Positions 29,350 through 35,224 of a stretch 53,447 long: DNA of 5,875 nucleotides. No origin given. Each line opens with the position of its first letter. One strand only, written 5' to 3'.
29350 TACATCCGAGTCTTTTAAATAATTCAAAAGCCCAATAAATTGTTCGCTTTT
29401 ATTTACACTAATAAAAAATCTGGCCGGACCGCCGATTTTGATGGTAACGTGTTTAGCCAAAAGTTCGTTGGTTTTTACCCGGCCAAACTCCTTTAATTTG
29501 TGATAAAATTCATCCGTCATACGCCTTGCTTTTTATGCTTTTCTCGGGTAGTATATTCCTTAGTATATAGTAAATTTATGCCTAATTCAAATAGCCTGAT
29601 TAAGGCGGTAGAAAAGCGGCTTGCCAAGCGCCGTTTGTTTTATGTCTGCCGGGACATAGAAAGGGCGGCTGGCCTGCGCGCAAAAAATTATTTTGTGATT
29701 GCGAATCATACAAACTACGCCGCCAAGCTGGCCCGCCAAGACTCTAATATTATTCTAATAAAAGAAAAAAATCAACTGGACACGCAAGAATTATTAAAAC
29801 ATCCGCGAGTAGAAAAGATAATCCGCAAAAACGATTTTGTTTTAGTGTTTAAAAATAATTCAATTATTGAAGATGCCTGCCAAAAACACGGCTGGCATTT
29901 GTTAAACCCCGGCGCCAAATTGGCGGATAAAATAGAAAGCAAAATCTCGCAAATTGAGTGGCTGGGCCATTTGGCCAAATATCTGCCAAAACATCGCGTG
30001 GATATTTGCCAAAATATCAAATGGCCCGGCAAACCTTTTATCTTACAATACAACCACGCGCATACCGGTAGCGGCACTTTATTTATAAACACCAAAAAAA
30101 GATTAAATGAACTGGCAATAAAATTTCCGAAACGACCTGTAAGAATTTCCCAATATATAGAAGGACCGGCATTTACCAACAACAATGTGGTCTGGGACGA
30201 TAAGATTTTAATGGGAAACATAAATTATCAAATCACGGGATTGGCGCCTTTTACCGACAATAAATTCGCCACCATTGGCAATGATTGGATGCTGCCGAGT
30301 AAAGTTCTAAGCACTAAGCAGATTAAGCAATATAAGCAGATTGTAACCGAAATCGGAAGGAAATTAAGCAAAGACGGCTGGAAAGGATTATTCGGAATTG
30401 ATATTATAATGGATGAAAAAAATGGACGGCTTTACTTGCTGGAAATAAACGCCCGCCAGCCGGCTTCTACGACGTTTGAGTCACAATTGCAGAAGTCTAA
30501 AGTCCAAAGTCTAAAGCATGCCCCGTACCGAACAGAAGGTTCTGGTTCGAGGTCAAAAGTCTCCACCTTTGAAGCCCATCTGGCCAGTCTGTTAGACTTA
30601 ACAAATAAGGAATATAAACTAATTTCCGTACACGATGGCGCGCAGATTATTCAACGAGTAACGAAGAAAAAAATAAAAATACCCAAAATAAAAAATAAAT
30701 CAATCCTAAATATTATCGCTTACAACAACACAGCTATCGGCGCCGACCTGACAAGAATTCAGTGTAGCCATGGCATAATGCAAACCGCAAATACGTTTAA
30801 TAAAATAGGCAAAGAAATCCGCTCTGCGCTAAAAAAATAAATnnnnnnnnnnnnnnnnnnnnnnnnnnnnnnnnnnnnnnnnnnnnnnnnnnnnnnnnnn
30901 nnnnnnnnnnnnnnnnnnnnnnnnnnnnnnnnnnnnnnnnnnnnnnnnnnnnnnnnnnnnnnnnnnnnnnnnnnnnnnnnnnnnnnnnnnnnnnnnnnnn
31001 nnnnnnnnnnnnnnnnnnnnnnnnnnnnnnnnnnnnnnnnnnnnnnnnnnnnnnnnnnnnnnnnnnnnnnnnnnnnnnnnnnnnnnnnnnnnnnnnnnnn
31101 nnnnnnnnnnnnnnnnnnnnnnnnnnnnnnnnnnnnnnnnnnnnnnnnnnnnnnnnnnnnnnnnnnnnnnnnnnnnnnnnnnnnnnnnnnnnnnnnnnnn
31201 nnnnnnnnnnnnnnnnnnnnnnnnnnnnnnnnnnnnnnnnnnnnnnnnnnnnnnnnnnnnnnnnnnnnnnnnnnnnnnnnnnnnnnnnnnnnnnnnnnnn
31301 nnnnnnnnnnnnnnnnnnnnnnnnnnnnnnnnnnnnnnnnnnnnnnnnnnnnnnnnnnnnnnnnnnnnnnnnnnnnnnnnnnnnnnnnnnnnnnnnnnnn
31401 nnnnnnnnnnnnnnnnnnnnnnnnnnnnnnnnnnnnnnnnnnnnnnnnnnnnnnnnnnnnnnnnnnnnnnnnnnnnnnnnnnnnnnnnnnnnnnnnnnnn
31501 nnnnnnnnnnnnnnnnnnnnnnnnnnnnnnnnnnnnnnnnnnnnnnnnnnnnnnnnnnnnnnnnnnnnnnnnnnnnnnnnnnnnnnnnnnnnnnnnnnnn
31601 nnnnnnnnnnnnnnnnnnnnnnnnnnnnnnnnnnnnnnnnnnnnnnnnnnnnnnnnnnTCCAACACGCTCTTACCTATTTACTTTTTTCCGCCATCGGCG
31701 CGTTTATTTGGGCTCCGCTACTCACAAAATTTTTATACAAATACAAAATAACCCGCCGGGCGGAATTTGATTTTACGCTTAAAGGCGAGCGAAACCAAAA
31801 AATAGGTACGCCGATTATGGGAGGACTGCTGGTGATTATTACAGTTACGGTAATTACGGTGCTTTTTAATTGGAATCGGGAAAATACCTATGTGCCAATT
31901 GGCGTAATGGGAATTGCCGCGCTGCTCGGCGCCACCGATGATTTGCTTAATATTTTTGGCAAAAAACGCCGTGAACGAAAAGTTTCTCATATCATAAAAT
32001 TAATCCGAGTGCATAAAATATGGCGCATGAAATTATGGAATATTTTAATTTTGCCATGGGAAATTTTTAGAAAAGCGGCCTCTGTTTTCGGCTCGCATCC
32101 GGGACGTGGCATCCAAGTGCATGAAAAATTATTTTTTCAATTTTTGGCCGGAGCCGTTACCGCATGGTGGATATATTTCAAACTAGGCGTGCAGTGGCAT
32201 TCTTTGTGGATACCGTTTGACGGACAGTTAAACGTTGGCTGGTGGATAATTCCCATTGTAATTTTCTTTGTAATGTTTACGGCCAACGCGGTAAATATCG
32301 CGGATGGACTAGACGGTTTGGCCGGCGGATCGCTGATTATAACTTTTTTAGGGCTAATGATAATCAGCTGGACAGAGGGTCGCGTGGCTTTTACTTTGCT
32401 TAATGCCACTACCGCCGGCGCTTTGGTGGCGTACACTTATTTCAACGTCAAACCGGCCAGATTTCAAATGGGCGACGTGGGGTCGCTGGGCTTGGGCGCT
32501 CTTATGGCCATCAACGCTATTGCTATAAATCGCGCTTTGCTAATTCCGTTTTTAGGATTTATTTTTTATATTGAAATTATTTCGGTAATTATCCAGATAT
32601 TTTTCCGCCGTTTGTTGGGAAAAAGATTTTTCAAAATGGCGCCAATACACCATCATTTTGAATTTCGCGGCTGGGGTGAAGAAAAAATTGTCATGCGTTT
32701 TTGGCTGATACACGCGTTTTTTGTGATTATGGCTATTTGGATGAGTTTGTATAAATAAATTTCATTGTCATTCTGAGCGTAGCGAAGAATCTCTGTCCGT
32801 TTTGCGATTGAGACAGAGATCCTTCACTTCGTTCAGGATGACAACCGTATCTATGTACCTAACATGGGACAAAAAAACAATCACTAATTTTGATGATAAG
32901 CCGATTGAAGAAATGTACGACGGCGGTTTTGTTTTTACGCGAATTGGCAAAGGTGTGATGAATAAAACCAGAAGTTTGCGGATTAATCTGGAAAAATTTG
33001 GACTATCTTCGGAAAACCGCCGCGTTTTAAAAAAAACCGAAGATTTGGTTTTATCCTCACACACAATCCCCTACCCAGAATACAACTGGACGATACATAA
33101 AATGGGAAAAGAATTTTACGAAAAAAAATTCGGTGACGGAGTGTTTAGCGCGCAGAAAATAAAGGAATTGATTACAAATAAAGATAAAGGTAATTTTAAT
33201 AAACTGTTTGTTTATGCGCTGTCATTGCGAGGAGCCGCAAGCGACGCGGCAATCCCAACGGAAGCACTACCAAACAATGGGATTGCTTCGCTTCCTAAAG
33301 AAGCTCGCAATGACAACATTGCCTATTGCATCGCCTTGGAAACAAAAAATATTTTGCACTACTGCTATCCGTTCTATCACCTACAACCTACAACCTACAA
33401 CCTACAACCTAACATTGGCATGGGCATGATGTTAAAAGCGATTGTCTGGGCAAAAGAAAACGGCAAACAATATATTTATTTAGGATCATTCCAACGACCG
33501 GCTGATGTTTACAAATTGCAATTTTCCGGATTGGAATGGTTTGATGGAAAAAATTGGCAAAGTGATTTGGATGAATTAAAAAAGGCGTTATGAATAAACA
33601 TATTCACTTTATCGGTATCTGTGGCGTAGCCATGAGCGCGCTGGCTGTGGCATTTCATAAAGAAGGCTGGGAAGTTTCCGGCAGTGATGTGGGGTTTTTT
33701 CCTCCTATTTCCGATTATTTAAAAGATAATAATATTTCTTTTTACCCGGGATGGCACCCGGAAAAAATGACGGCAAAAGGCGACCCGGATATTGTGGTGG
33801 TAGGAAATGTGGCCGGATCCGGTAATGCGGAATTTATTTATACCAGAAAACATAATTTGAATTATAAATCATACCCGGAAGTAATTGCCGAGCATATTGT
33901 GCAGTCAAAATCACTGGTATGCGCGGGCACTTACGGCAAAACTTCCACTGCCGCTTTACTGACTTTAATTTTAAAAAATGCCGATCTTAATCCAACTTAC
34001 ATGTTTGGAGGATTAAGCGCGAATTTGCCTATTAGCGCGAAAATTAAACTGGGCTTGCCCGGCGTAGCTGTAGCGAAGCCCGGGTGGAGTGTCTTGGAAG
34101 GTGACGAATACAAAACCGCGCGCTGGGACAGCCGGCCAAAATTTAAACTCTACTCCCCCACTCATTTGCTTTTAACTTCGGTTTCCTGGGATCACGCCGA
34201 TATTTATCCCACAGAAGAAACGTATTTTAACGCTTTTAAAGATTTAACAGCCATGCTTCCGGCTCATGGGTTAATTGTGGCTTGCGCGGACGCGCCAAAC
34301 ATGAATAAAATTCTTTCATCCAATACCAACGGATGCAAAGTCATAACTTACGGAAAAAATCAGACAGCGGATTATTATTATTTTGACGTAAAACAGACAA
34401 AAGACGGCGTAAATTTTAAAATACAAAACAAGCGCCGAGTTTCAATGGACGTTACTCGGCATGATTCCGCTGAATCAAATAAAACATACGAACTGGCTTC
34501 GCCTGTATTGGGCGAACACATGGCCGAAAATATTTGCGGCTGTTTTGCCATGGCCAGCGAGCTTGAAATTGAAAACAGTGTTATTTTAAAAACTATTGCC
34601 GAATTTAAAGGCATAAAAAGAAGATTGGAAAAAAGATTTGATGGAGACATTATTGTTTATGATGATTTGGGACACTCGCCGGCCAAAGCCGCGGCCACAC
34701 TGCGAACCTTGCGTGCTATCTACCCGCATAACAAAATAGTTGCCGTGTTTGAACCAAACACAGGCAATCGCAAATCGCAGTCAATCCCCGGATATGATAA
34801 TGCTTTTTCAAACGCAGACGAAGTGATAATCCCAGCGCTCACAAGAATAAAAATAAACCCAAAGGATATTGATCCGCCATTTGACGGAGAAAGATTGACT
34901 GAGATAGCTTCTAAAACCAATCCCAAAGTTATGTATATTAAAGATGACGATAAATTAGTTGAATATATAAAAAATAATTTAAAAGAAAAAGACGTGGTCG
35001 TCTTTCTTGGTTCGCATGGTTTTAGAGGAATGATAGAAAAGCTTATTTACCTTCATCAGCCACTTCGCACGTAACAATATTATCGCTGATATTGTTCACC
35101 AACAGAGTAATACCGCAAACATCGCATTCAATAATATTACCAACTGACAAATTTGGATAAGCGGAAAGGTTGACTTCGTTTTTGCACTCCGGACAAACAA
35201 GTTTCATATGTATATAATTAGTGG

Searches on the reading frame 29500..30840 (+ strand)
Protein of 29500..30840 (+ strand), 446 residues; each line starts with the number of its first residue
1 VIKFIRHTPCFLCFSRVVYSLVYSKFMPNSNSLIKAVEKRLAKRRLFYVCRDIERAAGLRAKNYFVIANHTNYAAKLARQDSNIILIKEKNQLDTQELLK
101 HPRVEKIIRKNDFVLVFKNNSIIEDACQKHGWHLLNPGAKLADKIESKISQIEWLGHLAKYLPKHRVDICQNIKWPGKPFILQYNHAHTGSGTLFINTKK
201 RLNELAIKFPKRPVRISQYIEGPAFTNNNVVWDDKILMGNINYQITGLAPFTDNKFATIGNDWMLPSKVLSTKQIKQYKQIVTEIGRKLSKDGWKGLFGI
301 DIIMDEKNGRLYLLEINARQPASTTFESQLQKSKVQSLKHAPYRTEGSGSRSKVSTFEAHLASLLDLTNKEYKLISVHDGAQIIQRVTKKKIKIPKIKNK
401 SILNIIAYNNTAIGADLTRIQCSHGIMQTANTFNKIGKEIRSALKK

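Call 28: search_protein_families(library=pfam, proteins=[window:29500-30840:+], max_evalue=0.001)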
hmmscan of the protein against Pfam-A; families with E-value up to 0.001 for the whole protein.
window:29500-30840:+ (446 aa): 2 families
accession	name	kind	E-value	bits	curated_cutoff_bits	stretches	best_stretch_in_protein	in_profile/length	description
PF02655.19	ATP-grasp_3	-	9.2e-06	26.3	23.2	1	148-320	4-157/160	ATP-grasp domain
PF14398.11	ATPgrasp_YheCD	-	0.00015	21.6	26.8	1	273-339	180-246/255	YheC/D like ATP-grasp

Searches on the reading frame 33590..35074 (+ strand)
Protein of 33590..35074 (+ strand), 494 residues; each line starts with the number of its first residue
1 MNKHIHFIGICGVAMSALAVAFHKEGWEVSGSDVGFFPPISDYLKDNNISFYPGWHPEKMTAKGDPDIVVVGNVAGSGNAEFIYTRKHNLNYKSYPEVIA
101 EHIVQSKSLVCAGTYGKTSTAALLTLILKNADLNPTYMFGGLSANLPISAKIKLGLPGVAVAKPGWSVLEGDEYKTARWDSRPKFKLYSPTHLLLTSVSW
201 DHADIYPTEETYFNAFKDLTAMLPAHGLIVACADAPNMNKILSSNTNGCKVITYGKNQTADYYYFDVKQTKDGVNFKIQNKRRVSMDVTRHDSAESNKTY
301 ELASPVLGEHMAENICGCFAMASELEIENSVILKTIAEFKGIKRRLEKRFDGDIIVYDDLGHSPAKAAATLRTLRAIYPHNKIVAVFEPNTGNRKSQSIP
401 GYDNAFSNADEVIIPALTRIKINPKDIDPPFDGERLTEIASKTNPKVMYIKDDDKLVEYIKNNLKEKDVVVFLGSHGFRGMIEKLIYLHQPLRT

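Call 28: search_protein_families(library=pfam, proteins=[window:33590-35074:+], max_evalue=0.001)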
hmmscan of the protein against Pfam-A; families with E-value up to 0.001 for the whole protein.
window:33590-35074:+ (494 aa): 3 families
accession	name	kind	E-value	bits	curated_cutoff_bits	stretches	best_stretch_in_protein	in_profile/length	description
PF08245.18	Mur_ligase_M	-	1.4e-22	81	24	1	112-322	2-200/200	Mur ligase middle domain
PF01225.30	Mur_ligase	-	2e-15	57.3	21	1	4-103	1-91/95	Mur ligase family, catalytic domain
PF02875.26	Mur_ligase_C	-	1.2e-13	52.5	28.4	1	345-476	2-127/127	Mur ligase, glutamate ligase domain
